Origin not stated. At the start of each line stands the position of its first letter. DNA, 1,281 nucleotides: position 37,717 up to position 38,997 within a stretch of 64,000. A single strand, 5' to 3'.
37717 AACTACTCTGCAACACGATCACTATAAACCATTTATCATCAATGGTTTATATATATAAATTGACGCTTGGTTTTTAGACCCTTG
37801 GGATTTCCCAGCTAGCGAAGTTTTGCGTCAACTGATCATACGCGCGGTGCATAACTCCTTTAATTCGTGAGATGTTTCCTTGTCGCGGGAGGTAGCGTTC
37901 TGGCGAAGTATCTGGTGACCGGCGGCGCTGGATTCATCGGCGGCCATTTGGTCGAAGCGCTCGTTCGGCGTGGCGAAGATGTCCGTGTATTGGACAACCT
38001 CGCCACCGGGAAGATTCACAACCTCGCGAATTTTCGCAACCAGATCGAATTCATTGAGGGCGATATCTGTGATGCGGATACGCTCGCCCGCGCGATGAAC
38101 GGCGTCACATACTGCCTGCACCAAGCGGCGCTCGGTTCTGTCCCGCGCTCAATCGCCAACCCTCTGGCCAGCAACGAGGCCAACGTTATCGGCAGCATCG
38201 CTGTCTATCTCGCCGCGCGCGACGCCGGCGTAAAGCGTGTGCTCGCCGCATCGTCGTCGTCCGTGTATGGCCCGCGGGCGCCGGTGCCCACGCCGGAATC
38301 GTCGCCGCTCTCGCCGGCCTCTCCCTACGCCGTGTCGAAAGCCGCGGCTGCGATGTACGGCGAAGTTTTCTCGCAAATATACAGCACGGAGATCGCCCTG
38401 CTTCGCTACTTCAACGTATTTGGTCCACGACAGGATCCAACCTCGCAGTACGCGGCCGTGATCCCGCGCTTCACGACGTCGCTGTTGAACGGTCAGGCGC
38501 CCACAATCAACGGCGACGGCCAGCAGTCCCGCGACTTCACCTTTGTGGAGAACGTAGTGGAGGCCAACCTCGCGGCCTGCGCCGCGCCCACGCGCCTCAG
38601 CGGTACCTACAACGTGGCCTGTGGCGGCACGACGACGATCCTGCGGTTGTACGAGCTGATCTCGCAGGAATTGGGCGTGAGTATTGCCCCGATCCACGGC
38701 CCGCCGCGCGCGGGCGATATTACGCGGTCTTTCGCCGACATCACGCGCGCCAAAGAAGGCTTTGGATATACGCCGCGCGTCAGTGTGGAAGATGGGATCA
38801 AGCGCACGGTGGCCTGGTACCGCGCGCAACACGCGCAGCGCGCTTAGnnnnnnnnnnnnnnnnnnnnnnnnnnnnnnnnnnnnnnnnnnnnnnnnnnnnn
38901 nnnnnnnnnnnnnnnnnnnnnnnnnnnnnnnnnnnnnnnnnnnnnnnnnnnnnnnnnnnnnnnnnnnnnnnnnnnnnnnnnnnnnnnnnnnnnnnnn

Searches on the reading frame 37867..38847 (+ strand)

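Call 97: search_protein_families(library=pfam, proteins=[window:37867-38847:+], max_evalue=0.00001)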
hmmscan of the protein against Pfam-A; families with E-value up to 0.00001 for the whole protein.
window:37867-38847:+ (326 aa): 7 families
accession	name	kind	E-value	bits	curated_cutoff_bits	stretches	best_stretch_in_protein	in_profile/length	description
PF01370.27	Epimerase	-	2.2e-57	194.7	20.9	1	16-251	2-240/240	NAD dependent epimerase/dehydratase family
PF16363.11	GDP_Man_Dehyd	-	1.4e-53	182.9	27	1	16-314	1-332/332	GDP-mannose 4,6 dehydratase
PF01073.25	3Beta_HSD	-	1.5e-24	87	22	1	16-238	1-229/280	3-beta hydroxysteroid dehydrogenase/isomerase family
PF02719.21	Polysacc_synt_2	-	5.1e-14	52.6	20.2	1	16-215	2-195/293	Polysaccharide biosynthesis protein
PF13460.12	NAD_binding_10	-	3.8e-10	40.4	27.2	1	19-162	1-128/184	NAD(P)H-binding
PF04321.23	RmlD_sub_bind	-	1.2e-08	34.8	27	1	15-276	3-241/287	RmlD substrate binding domain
PF07993.18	NAD_binding_4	-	5.8e-07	29.4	20.1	0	17-233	1-257/258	Male sterility protein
